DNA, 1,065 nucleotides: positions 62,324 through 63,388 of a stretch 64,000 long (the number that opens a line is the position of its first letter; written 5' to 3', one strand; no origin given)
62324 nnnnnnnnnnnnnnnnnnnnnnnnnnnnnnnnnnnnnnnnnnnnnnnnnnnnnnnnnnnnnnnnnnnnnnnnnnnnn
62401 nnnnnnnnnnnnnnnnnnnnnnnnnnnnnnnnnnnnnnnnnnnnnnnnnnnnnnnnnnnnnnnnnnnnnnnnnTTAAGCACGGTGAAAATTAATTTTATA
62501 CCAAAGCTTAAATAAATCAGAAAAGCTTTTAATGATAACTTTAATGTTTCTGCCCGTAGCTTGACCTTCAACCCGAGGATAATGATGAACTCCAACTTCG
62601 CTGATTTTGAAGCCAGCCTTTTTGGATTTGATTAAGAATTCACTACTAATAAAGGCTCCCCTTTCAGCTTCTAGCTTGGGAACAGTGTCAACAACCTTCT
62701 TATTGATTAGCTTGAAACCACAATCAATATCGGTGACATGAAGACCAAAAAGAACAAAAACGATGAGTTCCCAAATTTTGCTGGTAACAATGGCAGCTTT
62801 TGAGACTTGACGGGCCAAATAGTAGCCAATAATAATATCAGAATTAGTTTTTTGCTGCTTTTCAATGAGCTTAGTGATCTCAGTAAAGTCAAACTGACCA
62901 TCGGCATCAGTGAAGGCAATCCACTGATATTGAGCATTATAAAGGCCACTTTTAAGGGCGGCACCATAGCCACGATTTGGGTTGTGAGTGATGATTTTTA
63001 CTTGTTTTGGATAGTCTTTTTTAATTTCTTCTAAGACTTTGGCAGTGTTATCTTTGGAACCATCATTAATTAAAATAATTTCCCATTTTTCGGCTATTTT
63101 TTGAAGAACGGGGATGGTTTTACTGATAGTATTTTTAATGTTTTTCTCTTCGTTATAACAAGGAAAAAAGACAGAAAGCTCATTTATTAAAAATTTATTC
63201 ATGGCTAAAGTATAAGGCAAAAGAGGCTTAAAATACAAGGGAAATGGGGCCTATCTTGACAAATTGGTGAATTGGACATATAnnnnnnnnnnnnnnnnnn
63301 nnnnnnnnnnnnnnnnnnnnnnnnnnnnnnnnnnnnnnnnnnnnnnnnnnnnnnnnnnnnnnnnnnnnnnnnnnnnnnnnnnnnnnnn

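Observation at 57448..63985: Two Dpm1-like/GT-C pairs divergently flanking a strongly promoted secreted DUF11-like protein: candidate protein-glycosylation module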

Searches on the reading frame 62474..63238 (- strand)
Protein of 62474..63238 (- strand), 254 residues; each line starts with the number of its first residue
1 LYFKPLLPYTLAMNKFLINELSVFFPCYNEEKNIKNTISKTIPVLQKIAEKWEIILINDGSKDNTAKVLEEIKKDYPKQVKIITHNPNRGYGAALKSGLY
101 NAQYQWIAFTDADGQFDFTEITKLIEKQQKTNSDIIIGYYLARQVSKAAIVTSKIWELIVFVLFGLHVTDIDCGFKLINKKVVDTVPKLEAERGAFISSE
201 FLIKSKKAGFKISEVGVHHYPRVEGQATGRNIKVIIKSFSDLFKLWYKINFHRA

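Call 4: search_protein_families(library=pfam, proteins=[window:62474-63238:-], max_evalue=0.01)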
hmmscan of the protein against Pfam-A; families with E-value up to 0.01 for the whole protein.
window:62474-63238:- (254 aa): 3 families
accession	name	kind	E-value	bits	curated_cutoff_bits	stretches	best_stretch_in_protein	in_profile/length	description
PF00535.33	Glycos_transf_2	-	1.7e-31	109.9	23.3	1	22-184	1-165/168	Glycosyl transferase family 2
PF13641.12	Glyco_tranf_2_3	-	3.8e-08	34.1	27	1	21-113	3-96/230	Glycosyltransferase like family 2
PF10111.15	Glyco_tranf_2_2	-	3.9e-07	30.3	27.3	1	22-133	1-115/276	Glycosyltransferase like family 2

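Call 9: search_protein_families(library=ncbifam, proteins=[window:62474-63238:-], max_evalue=0.01)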
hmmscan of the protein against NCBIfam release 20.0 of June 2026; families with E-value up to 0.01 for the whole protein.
window:62474-63238:- (254 aa): 24 families
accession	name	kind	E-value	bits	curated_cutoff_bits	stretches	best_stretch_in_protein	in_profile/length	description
NF007986.1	PRK10714.1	equivalog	1.5e-22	80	529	1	18-235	5-216/316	undecaprenyl-phosphate 4-deoxy-4-formamido-L-arabinose transferase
TIGR03937.1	PgaC_IcaA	equivalog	2.8e-21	75.9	422.3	1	18-130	44-152/407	poly-beta-1,6-N-acetyl-D-glucosamine synthase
NF058614.1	PPMAGASynPpgS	equivalog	5.4e-17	62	370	1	23-220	4-201/226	polyprenyl-phospho-N-acetylgalactosaminyl synthase PpgS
NF007482.0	PRK10073.1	equivalog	2.8e-16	59.4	423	1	19-136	6-118/334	glycosyltransferase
NF047588.1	GlcsyltransPgfSStrep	equivalog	8e-16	58.1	500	1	21-190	3-171/308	glycosyltransferase PgfS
NF047683.1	TeichurnBiosyTuaG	equivalog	6.3e-15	55.5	400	1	20-133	7-116/252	teichuronic acid biosynthesis protein TuaG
NF041391.1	DPhHxTase_Halo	equivalog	3.7e-13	49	375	1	27-222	3-186/213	dolichyl-phosphate hexose transferase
NF038302.1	EPS_HpsE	equivalog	3.2e-12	46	300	1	20-122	2-105/307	hormogonium polysaccharide biosynthesis glycosyltransferase HpsE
TIGR04182.1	glyco_TIGR04182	equivalog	4e-12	46.1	325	1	21-229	2-200/293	S-layer glycoprotein N-glycosyltransferase AglJ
TIGR04283.1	glyco_like_mftF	equivalog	4.1e-11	42.9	182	1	21-134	1-102/221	TIGR04283 family arsenosugar biosynthesis glycosyltransferase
NF041875.1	EPS_EpsD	equivalog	4.6e-11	42.7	370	1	21-139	1-115/325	exopolysaccharide biosynthesis glycosyltransferase EpsD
TIGR03111.1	glyc2_xrt_Gpos1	hypoth_equivalog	1.4e-10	40.6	363.95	1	20-132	50-160/439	TIGR03111 family XrtG-associated glycosyltransferase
NF053739.1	GlytfEpsEBac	equivalog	2.1e-10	40.1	450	1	21-128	3-103/265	glycosyltransferase EpsE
NF010496.0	PRK13915.1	equivalog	3.5e-09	36.2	262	1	19-114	31-127/307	glucosyl-3-phosphoglycerate synthase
TIGR03469.1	HpnB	hypoth_equivalog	1.5e-08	34.1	379.25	1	20-135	45-167/386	hopene-associated glycosyltransferase HpnB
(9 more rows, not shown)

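Call 34: search_solved_structures(query=window:62474-63202:-, max_evalue=0.001)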
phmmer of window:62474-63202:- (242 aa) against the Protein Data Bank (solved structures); distinct sequences matched with E-value up to 0.001: 16.
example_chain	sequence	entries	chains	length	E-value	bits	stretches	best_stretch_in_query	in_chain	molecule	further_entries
9bhc_C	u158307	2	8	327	5.4e-18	68.4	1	6-216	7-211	Undecaprenyl-phosphate 4-deoxy-4-formamido-L-arabinose transferase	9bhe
8vxh_A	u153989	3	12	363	7.2e-18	68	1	6-216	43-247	Undecaprenyl-phosphate 4-deoxy-4-formamido-L-arabinose transferase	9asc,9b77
5eke_A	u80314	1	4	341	8.8e-17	64.5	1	8-215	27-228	Uncharacterized glycosyltransferase sll0501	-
5ekp_C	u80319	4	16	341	9.8e-17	64.3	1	8-215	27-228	Uncharacterized glycosyltransferase sll0501 | Glycosyltransferase sll0501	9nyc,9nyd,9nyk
9nye_A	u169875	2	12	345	1e-16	64.2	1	8-215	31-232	Glycosyltransferase sll0501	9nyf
9hwj_A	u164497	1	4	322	4.6e-15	58.8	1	6-217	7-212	Undecaprenyl-phosphate 4-deoxy-4-formamido-L-arabinose transferase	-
3bcv_A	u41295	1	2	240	6.1e-12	48.6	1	5-150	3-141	Putative glycosyltransferase protein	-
2z86_A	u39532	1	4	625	3.7e-11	46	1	3-101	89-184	Chondroitin synthase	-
2z87_A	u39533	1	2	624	3.7e-11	46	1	3-101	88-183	Chondroitin synthase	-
5mlz_A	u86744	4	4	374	9.8e-11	44.7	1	8-211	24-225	Dolichol monophosphate mannose synthase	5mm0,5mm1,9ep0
5hea_A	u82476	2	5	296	3.2e-10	43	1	9-109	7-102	Putative glycosyltransferase (GalT1)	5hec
3l7m_A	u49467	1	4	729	1.1e-09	41.2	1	7-121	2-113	Teichoic acid biosynthesis protein F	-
3l7i_A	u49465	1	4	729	1.1e-09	41.2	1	7-121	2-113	Teichoic acid biosynthesis protein F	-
3l7j_A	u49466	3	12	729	1.1e-09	41.2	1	7-121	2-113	Teichoic acid biosynthesis protein F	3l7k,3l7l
6p61_A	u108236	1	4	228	2.8e-09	39.9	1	9-116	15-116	Glycosyltransferase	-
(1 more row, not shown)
